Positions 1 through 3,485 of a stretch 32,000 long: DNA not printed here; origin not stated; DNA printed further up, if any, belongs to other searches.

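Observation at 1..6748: Five-gene coupled operon built around a Rad50/SbcC-type zinc-hook ATPase without Mre11/SbcD: candidate new SMC-family surveillance/defence system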

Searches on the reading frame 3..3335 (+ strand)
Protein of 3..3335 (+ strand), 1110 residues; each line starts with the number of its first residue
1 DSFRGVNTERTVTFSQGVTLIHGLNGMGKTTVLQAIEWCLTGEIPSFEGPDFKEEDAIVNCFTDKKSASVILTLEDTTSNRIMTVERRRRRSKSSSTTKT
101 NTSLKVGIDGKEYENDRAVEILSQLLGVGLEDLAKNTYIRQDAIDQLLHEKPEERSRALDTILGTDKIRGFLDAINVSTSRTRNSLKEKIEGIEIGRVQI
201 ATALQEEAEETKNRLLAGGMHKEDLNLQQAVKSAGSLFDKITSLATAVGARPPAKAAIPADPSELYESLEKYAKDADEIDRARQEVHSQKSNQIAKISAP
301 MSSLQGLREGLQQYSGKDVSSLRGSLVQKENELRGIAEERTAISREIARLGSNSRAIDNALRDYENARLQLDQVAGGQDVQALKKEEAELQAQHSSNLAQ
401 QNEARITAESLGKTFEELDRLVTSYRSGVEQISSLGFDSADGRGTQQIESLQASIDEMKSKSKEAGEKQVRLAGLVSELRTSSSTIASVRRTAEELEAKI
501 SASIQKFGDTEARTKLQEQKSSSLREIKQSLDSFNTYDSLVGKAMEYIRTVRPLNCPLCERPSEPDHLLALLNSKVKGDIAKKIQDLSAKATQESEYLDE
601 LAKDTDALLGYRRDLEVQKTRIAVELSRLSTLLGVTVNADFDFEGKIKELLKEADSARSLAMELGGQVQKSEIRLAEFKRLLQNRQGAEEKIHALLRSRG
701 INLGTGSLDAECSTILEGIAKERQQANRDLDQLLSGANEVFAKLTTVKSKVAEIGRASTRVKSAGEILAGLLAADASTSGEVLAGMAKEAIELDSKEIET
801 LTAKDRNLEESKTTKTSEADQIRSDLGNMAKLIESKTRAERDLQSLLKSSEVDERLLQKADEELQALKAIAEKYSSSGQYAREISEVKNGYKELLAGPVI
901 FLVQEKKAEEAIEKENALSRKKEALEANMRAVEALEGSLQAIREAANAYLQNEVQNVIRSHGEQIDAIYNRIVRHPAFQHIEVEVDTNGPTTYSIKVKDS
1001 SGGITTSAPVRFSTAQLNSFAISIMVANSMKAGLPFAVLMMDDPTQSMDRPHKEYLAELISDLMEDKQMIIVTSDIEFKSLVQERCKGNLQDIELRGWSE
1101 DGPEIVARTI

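Call 5: search_protein_families(library=pfam, proteins=[window:3-3335:+], max_evalue=0.1)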
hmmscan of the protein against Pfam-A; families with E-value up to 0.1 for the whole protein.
window:3-3335:+ (1110 aa): 13 families
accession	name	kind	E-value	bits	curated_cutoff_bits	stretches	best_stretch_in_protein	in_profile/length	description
PF13476.12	AAA_23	-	2.5e-19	71.1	27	1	3-195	7-188/201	AAA domain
PF02463.25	SMC_N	-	1.8e-10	41.1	40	1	3-1077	10-200/220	RecF/RecN/SMC N terminal domain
PF13175.12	AAA_15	-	1.1e-05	25.7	32.1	1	3-106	11-124/374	AAA ATPase domain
PF13555.12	AAA_29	-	0.0014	18.7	27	1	9-43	14-49/61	P-loop containing region of AAA domain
PF00308.24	Bac_DnaA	-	0.021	15.4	23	0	19-41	37-59/162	Bacterial DnaA ATPAse domain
PF00004.35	AAA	-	0.023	15.6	21.2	0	20-112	2-96/131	ATPase family associated with various cellular activities (AAA)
PF05729.18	NACHT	-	0.023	15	26.7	0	18-36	2-20/167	NACHT domain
PF13191.12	AAA_16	-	0.025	15.5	32.6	0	11-37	19-45/167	AAA ATPase domain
PF13304.12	AAA_21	-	0.026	15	27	0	19-79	2-83/304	AAA domain, putative AbiEii toxin, Type IV TA system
PF13514.12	AAA_27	-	0.041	13.9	22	1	7-40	14-50/206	AAA domain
PF13401.12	AAA_22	-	0.044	14.5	27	0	14-37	3-26/130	AAA domain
PF19794.4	DUF6278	-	0.061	13.4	26.4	0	644-705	28-89/145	Family of unknown function (DUF6278)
PF08638.16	Med14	-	0.07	13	25.6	0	447-574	15-141/191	Mediator complex subunit MED14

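Call 6: search_protein_families(library=padloc, proteins=[window:3-3335:+], max_evalue=0.1)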
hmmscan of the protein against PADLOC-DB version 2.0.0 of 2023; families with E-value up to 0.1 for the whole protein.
window:3-3335:+ (1110 aa): 55 families (the best 25 are shown)
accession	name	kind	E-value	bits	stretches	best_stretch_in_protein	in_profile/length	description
PDLC03865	LmuB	-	8.3e-55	184.5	2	277-1089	196-988/1007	-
PDLC03859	LmuB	-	2.3e-45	153.9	3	9-507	16-482/611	-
PDLC04135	mad3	-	8.5e-18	63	2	9-321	15-246/374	mads_3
PDLC03868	LmuB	-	1.2e-11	41.7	2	17-50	29-62/1035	-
PDLC02714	PbeC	-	2e-11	41.5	2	3-100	11-112/651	PbeC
PDLC02722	PbeC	-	5.9e-11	39.7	1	4-212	12-215/643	PbeC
PDLC03863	LmuB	-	1.2e-10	38.7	2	3-422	10-431/610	-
PDLC02668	DndD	-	1e-09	35.9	2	628-1058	188-605/659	DndD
PDLC02741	PbeC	-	1e-09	35.5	2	3-120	11-135/644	PbeC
PDLC02726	PbeC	-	1.4e-08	31.7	2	755-1093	305-621/637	PbeC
PDLC00271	PtuA1|PtuA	-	2.7e-08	31.8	1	3-101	11-111/421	AAA ATPase domain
PDLC02711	PbeC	-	6.8e-08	29.4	2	13-44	24-56/646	PbeC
PDLC02750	PbeC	-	1.9e-07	28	1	16-67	28-74/629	PbeC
PDLC00278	PtuA1|PtuA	-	2.6e-07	28.3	1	8-104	15-119/436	AAA ATPase domain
PDLC02715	PbeC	-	3.1e-07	27.5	1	11-149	23-158/619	PbeC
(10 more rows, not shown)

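Call 7: search_protein_families(library=ncbifam, proteins=[window:3-3335:+], max_evalue=0.1)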
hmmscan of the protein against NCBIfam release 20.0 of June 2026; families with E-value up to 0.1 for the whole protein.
window:3-3335:+ (1110 aa): 21 families
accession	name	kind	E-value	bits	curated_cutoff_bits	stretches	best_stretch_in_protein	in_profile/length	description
NF053563.1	Rkd4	equivalog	4.6e-22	77.9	860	3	2-193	10-184/747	arcadin-4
NF045487.1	ASRP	equivalog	5.7e-19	68.2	300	4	8-419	6-403/593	archaea-specific SMC-related protein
NF002572.0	PRK02224.1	equivalog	4.9e-18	64.8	1087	2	10-164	17-160/888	DNA double-strand break repair ATPase Rad50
NF003034.1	PRK03918.1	equivalog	2e-15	55.9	700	2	9-288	16-287/878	DNA double-strand break repair ATPase Rad50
NF041035.1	Rad50_Halo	equivalog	5.4e-11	41.6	1000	2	11-170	18-166/883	DNA double-strand break repair ATPase Rad50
TIGR04523.1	Mplasa_alph_rch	subfamily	8.4e-09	33.9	270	1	276-656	316-677/745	helix-rich protein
TIGR00611.2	recf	equivalog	1.2e-06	28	172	1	9-93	14-91/339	DNA replication/repair protein RecF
TIGR03411.1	urea_trans_UrtD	equivalog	6.2e-06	26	304.1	1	1037-1083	163-209/242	urea ABC transporter ATP-binding protein UrtD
TIGR02169.1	SMC_prok_A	equivalog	1.5e-05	22.9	729.4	1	8-532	15-518/1165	chromosome segregation protein SMC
TIGR02168.1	SMC_prok_B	equivalog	4.8e-05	21.3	567.35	1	273-531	231-503/1181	chromosome segregation protein SMC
TIGR00972.1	3a0107s01c2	equivalog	6.8e-05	22.3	343.2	1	1037-1085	164-212/248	phosphate ABC transporter ATP-binding protein PstB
TIGR01166.1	cbiO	subfamily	0.0003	20.3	211.8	1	1036-1077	146-188/190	cobalt ABC transporter, ATP-binding protein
NF010068.0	PRK13548.1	equivalog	0.00079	18.6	261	0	1037-1072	163-198/261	heme ABC transporter ATP-binding protein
NF041760.1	PtuA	equivalog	0.00083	18.4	500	1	3-101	60-160/524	retron Ec78 anti-phage system effector ATPase PtuA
TIGR03608.1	L_ocin_972_ABC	subfamily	0.00085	18.8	254.85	1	1036-1080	153-198/206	putative bacteriocin export ABC transporter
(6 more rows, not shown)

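Call 9: find_homologous_proteins(query=window:3-3335:+, max_evalue=0.00001)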
Query window:3-3335:+ (1110 aa): 5 proteins with E <= 0.00001 among 8000 candidates.
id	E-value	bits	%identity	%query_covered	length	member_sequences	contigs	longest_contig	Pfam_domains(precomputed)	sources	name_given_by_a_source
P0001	0.0e+0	2126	91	100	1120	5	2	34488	PF13476.13,PF02463.26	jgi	jgi:exonuclease SbcC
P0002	0.0e+0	1262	56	100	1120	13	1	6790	PF13175.13,PF13476.13,PF13555.13,PF02463.26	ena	-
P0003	1.2e-201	691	37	100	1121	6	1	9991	PF13476.13,PF02463.26,PF13304.13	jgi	-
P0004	5.3e-73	265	30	33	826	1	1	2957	PF13476.13,PF13555.13,PF02463.26,PF13304.13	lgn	-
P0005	1.8e-6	45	25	21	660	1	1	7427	PF13514.13,PF00005.34,PF13175.13,PF13476.13,PF13558.13,PF02463.26,PF04423.20,PF13304.13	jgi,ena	-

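Call 10: find_encoding_contigs(protein=P0001, flank=10000, max_places=4)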
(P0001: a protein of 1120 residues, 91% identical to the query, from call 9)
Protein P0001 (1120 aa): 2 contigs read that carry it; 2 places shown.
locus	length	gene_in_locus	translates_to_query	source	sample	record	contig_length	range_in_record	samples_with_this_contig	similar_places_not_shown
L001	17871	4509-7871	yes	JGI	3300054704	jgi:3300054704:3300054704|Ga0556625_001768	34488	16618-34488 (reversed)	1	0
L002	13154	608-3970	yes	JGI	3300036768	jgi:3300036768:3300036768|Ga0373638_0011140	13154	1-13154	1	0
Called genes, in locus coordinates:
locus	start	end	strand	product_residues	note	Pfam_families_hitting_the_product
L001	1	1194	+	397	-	?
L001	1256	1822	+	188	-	-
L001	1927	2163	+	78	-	-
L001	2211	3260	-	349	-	PF10130:PIN_2 (weak)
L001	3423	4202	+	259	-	PF18731:HEPN_Swt1 (weak)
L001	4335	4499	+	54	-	-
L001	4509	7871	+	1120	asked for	PF02463:SMC_N (weak), PF13476:AAA_23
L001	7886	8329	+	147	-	-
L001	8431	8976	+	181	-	-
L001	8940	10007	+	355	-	-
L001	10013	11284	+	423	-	-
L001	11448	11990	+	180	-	PF13384:HTH_23, PF13518:HTH_28 (weak), PF13551:HTH_29, PF13565:HTH_32, PF13592:HTH_33 (weak)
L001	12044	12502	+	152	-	PF13358:DDE_3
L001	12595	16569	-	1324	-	PF13195:DUF4011, PF13086:AAA_11, PF13087:AAA_12, PF18741:MTES_1575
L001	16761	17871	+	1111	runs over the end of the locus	PF00580:UvrD-helicase, PF01443:Viral_helicase1 (faint), PF13245:AAA_19, PF13604:AAA_30 (faint), PF13361:UvrD_C, PF13538:UvrD_C_2 (weak), PF12705:PDDEXK_1, PF01930:Cas_Cas4 (faint)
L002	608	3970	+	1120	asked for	PF02463:SMC_N (weak), PF13476:AAA_23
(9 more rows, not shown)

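Call 11: find_encoding_contigs(protein=P0002, flank=10000, max_places=4)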
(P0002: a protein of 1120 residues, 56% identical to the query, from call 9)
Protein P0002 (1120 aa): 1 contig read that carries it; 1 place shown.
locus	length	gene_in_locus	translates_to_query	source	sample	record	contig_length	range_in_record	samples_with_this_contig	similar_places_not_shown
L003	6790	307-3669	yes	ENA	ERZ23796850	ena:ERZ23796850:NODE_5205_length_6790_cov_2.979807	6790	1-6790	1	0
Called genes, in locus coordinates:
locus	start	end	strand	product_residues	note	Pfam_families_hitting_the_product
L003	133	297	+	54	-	-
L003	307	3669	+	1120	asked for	PF02463:SMC_N, PF13175:AAA_15, PF13476:AAA_23 (weak), PF13555:AAA_29 (faint)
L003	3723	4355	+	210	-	-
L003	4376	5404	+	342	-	-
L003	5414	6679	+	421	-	-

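Call 12: find_encoding_contigs(protein=P0003, flank=10000, max_places=4)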
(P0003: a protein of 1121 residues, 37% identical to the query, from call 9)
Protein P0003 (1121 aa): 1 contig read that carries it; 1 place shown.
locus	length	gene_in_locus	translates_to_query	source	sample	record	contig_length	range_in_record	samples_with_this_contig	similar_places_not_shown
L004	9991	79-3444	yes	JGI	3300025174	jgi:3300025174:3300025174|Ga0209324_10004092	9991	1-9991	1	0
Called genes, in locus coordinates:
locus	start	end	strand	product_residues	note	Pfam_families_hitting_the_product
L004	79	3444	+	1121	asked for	PF02463:SMC_N, PF13304:AAA_21 (faint), PF13476:AAA_23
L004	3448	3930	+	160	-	-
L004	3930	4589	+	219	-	-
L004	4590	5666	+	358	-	-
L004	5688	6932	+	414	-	-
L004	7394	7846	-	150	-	-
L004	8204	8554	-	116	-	-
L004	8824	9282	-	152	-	-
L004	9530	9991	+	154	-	?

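Call 21: search_solved_structures(query=P0001, max_evalue=0.001)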
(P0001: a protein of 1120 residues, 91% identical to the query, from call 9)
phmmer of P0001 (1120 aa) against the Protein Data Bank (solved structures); distinct sequences matched with E-value up to 0.001: 15.
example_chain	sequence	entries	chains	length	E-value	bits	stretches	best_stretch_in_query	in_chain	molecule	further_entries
3aux_A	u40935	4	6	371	3.4e-09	39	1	1-178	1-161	DNA double-strand break repair rad50 ATPase | DNA double-strand break repair Rad50 ATPase,DNA double-strand break repair Rad50 ATPase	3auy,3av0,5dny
5f3w_B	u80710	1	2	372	2.7e-08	36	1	1-180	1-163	DNA double-strand break repair Rad50 ATPase,DNA double-strand break repair Rad50 ATPase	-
5da9_A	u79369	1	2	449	1.2e-07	33.9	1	15-178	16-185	Putative uncharacterized protein,Putative uncharacterized protein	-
5dac_A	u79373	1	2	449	2.2e-07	33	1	15-178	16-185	Putative uncharacterized protein,Putative uncharacterized protein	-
3qku_A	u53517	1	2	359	5.2e-06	28.5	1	10-199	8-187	DNA double-strand break repair rad50 ATPase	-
3qkt_A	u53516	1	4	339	1.1e-05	27.4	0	10-181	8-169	DNA double-strand break repair rad50 ATPase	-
4nck_A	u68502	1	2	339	1.3e-05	27.1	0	10-181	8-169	DNA double-strand break repair Rad50 ATPase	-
4nci_A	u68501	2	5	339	1.4e-05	27.1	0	10-181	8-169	DNA double-strand break repair Rad50 ATPase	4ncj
5z68_A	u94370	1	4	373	2.2e-05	26.4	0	5-60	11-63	DNA replication and repair protein RecF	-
4nch_A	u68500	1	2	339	2.2e-05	26.4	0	10-181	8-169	DNA double-strand break repair Rad50 ATPase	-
5z67_A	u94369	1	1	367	2.3e-05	26.4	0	5-60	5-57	DNA replication and repair protein RecF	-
5z69_A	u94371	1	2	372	2.5e-05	26.2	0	6-60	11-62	DNA replication and repair protein RecF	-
1ii8_A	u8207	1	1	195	0.00015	23.6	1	10-198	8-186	Rad50 ABC-ATPase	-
3qkr_A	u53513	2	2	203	0.00017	23.5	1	10-198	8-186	DNA double-strand break repair rad50 ATPase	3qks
3qf7_A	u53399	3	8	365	0.00082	21.2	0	13-169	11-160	Rad50 | Probable DNA double-strand break repair Rad50 ATPase,Probable DNA double-strand break repa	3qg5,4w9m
